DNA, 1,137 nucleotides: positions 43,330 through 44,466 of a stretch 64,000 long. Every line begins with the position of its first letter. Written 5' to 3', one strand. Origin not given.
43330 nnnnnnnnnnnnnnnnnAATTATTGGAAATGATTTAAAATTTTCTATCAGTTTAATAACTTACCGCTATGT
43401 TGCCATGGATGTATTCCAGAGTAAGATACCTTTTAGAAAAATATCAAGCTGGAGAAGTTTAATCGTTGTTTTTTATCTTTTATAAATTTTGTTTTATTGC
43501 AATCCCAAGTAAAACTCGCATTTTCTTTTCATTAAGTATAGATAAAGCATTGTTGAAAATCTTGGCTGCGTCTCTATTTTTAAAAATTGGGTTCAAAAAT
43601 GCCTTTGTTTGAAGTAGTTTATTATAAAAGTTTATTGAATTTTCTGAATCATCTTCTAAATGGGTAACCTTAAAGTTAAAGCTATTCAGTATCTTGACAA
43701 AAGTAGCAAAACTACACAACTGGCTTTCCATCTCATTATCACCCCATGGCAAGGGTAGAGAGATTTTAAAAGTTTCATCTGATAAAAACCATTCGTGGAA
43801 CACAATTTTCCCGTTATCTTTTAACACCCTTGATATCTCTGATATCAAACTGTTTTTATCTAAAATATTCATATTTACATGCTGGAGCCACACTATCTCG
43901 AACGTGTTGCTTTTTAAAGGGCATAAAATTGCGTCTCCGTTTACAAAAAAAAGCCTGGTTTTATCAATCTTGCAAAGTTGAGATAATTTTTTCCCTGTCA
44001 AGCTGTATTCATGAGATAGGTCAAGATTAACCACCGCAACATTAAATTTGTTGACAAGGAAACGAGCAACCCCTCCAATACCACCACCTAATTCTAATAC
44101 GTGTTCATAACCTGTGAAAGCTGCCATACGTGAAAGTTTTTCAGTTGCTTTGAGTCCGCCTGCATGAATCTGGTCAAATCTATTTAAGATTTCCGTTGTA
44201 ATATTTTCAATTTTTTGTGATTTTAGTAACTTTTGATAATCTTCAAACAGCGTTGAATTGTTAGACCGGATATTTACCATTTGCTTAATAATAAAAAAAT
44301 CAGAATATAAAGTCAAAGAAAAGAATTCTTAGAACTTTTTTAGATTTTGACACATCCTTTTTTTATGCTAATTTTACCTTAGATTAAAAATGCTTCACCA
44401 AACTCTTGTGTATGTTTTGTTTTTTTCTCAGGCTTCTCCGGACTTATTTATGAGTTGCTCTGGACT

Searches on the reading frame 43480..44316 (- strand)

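Call 53: search_protein_families(library=pfam, proteins=[window:43480-44316:-], max_evalue=0.001)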
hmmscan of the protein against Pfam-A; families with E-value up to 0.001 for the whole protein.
window:43480-44316:- (278 aa): 8 families
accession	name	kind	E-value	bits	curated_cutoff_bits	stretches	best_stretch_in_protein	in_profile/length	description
PF08241.18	Methyltransf_11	-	2.6e-12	47.6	21.2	1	74-173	1-95/95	Methyltransferase domain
PF13649.12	Methyltransf_25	-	8.8e-10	39.6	27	1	73-169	1-97/97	Methyltransferase domain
PF13489.12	Methyltransf_23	-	1.1e-07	32.1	27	1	59-219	11-163/164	Methyltransferase domain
PF13847.12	Methyltransf_31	-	4.7e-07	30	27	1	71-175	5-111/145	Methyltransferase domain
PF08242.18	Methyltransf_12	-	8.1e-07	30.1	30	1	74-171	1-98/98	Methyltransferase domain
PF01209.24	Ubie_methyltran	-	6.3e-06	26.1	20.1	1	32-175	5-153/233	ubiE/COQ5 methyltransferase family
PF05891.18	Methyltransf_PK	-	2.2e-05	24.5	27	1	63-182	49-168/218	AdoMet dependent proline di-methyltransferase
PF00891.24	Methyltransf_2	-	5.6e-05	23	22.3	1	58-180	52-171/210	O-methyltransferase domain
